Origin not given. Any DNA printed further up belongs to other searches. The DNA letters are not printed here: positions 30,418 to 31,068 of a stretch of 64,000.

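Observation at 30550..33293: P22-like right arm: AT-rich membrane protein in the sieA slot, then a beta-helix tailspike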

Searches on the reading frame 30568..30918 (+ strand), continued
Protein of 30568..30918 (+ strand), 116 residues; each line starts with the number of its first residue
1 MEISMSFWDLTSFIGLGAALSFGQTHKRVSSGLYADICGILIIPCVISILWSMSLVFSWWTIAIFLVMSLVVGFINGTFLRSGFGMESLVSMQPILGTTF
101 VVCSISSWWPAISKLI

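Call 62: predict_structure(alignment_id=A3)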
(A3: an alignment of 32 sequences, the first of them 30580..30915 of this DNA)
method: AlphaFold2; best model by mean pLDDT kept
length: 112 residues; sequences in the alignment: 32
mean_pLDDT: 94.9   pTM: 0.84
mean pLDDT of the five models: 94.9, 94.7, 94.3, 94.3, 94.3
residues with pLDDT >= 90: 103; 70-90: 9; 50-70: 0; < 50: 0
segments of 3 or more residues with pLDDT < 50: none
pLDDT, mean of each block of 10 residues (from residue 1): 93 98 94 97 96 96 98 94 94 97 89 85
secondary structure, 60 per line:
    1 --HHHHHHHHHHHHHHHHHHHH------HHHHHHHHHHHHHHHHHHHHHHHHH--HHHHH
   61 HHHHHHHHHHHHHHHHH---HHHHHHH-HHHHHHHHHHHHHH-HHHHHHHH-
elements in order: H3-22 H29-53 H56-77 H81-87 H89-102 H104-111

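Call 69: fold_search(model_id=the predicted structure, library=viral)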
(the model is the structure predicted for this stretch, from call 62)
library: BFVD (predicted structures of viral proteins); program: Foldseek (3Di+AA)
matches with E <= 10: 106; with E <= 0.001: 0
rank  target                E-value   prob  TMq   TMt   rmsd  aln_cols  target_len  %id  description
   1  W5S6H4                5.0e-01  0.66  0.43  0.38  10.3       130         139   16  Uncharacterized protein [Pithovirus sibericum]
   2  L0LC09                1.3e+00  0.10  0.27  0.24  11.4       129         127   14  Uncharacterized protein [Bacillus phage phiAGATE]
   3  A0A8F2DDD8            1.7e+00  0.28  0.37  0.38  10.9       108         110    9  (no name in the UniProt tables at hand)
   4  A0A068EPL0            1.9e+00  0.14  0.33  0.20  11.1       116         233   12  Envelope protein UL43 [Falconid herpesvirus 1]
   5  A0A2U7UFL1            2.0e+00  0.16  0.37  0.23  11.7       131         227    8  Uncharacterized protein [Pandoravirus macleodensis]
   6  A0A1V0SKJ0            2.0e+00  0.11  0.30  0.14  20.9       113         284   13  SMODS and SLOG-associating 2TM effector domain-containing protein [Klosneuvirus KNV1]
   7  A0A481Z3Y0            2.3e+00  0.18  0.41  0.24  10.9       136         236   15  Transmembrane protein [Pithovirus LCPAC101]
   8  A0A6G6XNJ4            2.3e+00  0.10  0.30  0.16  21.1       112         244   17  (no name in the UniProt tables at hand)
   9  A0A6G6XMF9            2.5e+00  0.10  0.29  0.18  18.0       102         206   15  (no name in the UniProt tables at hand)
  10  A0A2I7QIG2            2.6e+00  0.23  0.39  0.39  10.4       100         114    9  (no name in the UniProt tables at hand)
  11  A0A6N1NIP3            2.6e+00  0.14  0.34  0.20  10.3       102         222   16  Permease [Tupanvirus soda lake]
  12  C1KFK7                2.9e+00  0.13  0.33  0.32   8.8       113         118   12  Uncharacterized protein [Lactobacillus phage Lb338-1]
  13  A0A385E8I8            3.0e+00  0.14  0.38  0.35  10.8       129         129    8  (no name in the UniProt tables at hand)
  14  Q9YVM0                3.0e+00  0.12  0.32  0.25  11.7       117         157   10  Uncharacterized protein [Melanoplus sanguinipes entomopoxvirus]
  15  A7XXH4                3.0e+00  0.12  0.36  0.23  12.8       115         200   15  Uncharacterized protein [Thermus phage P74-26]
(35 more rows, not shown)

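Call 82: search_protein_families(library=phrogs, proteins=[L013:7297-7728:+, L013:8582-9010:+, L013:7066-7287:-, L012:7668-7967:+, L011:8554-8889:+, L011:5516-7972:+, L012:4275-7658:+, L017:655-3159:+], max_evalue=0.001)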
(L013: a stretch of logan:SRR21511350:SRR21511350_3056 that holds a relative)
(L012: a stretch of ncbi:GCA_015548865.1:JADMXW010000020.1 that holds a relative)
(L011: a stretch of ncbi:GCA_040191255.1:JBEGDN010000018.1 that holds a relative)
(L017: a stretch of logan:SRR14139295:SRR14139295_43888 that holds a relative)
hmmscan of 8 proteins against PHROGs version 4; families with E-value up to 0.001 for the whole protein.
L013:7297-7728:+ (143 aa): 3 families
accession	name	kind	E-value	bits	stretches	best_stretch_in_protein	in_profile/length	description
phrog_2328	-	transcription regulation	8.9e-09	36.2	1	15-88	12-81/128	transcriptional repressor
phrog_4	-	transcription regulation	1.9e-06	28.2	1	18-91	136-201/400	transcriptional repressor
phrog_8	-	transcription regulation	0.00012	22.6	1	18-104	161-235/346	transcriptional regulator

L013:8582-9010:+ (142 aa): 0 families

L013:7066-7287:- (73 aa): 1 family
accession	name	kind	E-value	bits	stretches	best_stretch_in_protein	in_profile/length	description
phrog_409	-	transcription regulation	6.9e-06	27.6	1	4-43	13-52/127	transcriptional regulator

L012:7668-7967:+ (99 aa): 0 families

L011:8554-8889:+ (111 aa): 1 family
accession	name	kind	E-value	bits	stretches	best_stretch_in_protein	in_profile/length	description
phrog_9277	-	unknown function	5.3e-37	127.7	1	1-109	1-103/104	-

L011:5516-7972:+ (818 aa): 3 families
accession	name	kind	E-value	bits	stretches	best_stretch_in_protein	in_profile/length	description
phrog_684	-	head and packaging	7.8e-223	743.4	1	1-815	1-839/840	virion structural protein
phrog_23925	-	unknown function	7.3e-77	260.2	1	1-457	1-470/471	-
phrog_26678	-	unknown function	1.6e-58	199.3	1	502-806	9-315/324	-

L012:4275-7658:+ (1127 aa): 2 families
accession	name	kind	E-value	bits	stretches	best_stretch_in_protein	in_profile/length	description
phrog_16310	-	unknown function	2.7e-295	983.7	1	473-1126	763-1410/1411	-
phrog_342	-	head and packaging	2.8e-208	695.8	1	22-1127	193-1227/1235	internal virion protein with endolysin domain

L017:655-3159:+ (834 aa): 3 families
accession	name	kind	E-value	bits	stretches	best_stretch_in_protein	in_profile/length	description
phrog_684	-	head and packaging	1.9e-125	421.2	1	1-815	1-826/840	virion structural protein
phrog_23925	-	unknown function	3.3e-53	182.2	1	1-480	1-467/471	-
phrog_26678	-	unknown function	9.5e-20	71.9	1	530-819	9-315/324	-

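Call 91: find_related_loci(query=A4, collection=genome_contigs, flank=7000)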
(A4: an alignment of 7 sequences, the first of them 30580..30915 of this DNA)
Query A4 (112 aa) in genome_contigs; peptide patterns used: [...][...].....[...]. (x = any residue, [..] = any of these).
15 stretches matched a pattern, but none encodes a relative of the query by tblastn (E <= 1e-3).

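Call 92: find_related_loci(query=A4, collection=viral_contigs, flank=7000)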
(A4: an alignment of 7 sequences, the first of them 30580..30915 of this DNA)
Query A4 (112 aa) in viral_contigs; peptide patterns used: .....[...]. (x = any residue, [..] = any of these).
32 stretches matched a pattern; 8 encode a relative of the query (tblastn E <= 1e-3); 8 distinct loci.
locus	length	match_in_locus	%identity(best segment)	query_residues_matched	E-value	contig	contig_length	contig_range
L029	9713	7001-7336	99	1-112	9e-69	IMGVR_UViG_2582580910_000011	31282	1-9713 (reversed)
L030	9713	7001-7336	99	1-112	9e-69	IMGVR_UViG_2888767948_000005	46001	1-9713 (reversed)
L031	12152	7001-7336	99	1-112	9e-69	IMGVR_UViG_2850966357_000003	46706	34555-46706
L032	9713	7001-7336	99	1-112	1e-68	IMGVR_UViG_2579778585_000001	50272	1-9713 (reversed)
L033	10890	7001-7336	99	1-112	1e-68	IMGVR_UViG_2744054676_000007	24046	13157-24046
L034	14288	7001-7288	34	10-105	2e-15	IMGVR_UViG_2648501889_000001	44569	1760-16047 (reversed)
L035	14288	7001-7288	40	10-105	8e-15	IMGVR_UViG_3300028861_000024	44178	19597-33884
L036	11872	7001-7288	34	10-105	3e-14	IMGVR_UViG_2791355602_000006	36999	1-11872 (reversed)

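Call 94: search_protein_families(library=pfam, proteins=[L034:6100-6918:+, L035:6285-6977:+, L034:5710-6009:-, L035:5966-6244:-, L034:7330-7656:-, L034:12727-14049:+, L035:12076-13833:+, L013:7297-7728:+], max_evalue=0.001)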
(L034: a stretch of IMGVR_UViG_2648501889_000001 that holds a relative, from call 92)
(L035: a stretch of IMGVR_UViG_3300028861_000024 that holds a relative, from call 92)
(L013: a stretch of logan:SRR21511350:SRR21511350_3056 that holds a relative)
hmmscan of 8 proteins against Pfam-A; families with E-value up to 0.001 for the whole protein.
L034:6100-6918:+ (272 aa): 5 families
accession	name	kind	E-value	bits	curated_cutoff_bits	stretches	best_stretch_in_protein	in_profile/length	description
PF00717.28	Peptidase_S24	-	4.1e-19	68.8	23.3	1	143-263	5-115/116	Peptidase S24-like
PF01381.28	HTH_3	-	2.7e-13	50.2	23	1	7-60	1-55/55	Helix-turn-helix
PF13560.12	HTH_31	-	6.3e-09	36.5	27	1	5-57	4-58/64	Helix-turn-helix domain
PF12844.13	HTH_19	-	0.0001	22.5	30.2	1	6-65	3-63/64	Helix-turn-helix domain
PF13744.12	HTH_37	-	0.00076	19.7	27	0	9-38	25-54/80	Helix-turn-helix domain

L035:6285-6977:+ (230 aa): 2 families
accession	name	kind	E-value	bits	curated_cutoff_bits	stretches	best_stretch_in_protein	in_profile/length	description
PF00717.28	Peptidase_S24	-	6.3e-19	68.2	23.3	1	117-221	22-115/116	Peptidase S24-like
PF01381.28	HTH_3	-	0.00059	20.3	23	0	11-57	1-48/55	Helix-turn-helix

L034:5710-6009:- (99 aa): 3 families
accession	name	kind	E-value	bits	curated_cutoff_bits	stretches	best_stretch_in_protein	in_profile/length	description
PF15943.11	YdaS_toxin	-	8.7e-12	45.1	30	1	12-63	8-59/65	Bacterial toxin YdaS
PF14549.12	P22_Cro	-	2.6e-06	27.6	30.2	1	7-54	4-48/60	DNA-binding transcriptional regulator Cro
PF01381.28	HTH_3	-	0.00063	20.2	23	1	16-48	13-45/55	Helix-turn-helix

L035:5966-6244:- (92 aa): 4 families
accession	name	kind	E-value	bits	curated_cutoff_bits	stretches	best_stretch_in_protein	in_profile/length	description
PF15943.11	YdaS_toxin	-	1.5e-17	63.5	30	1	29-88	4-63/65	Bacterial toxin YdaS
PF14549.12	P22_Cro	-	1.2e-11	44.6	30.2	1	32-79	8-52/60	DNA-binding transcriptional regulator Cro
PF01381.28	HTH_3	-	2.7e-06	27.7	23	1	34-70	10-46/55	Helix-turn-helix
PF13560.12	HTH_31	-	0.00065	20.4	27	1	35-66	16-47/64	Helix-turn-helix domain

L034:7330-7656:- (108 aa): 1 family
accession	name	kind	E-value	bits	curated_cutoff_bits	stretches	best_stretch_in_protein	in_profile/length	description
PF07867.16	DUF1654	-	1.1e-22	79.9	27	1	20-87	2-68/70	Protein of unknown function (DUF1654)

L034:12727-14049:+ (440 aa): 3 families
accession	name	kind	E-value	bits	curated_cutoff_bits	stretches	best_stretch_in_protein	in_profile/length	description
PF22022.2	Phage_int_M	-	1.1e-22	80.5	27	1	105-199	1-95/96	Phage integrase central domain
PF13356.12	Arm-DNA-bind_3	-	1.6e-22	79.9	27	1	8-93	1-82/83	Arm DNA-binding domain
PF00589.27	Phage_integrase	-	2.2e-16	60.6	27.1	1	221-391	12-169/172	Phage integrase family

L035:12076-13833:+ (585 aa): 3 families
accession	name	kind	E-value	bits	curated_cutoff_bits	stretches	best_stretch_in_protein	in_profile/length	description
PF13476.12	AAA_23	-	5.6e-10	40.6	27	1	5-84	1-75/201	AAA domain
PF02463.25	SMC_N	-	5.8e-10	39.4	40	1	3-71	2-72/220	RecF/RecN/SMC N terminal domain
PF13175.12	AAA_15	-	5.6e-09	36.5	32.1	1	1-55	1-54/374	AAA ATPase domain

L013:7297-7728:+ (143 aa): 0 families

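Call 99: search_solved_structures(query=A3, max_evalue=1)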
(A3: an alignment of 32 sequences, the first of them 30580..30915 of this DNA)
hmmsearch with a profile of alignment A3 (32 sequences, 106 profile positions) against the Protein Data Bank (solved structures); distinct sequences matched with E-value up to 1: 0.
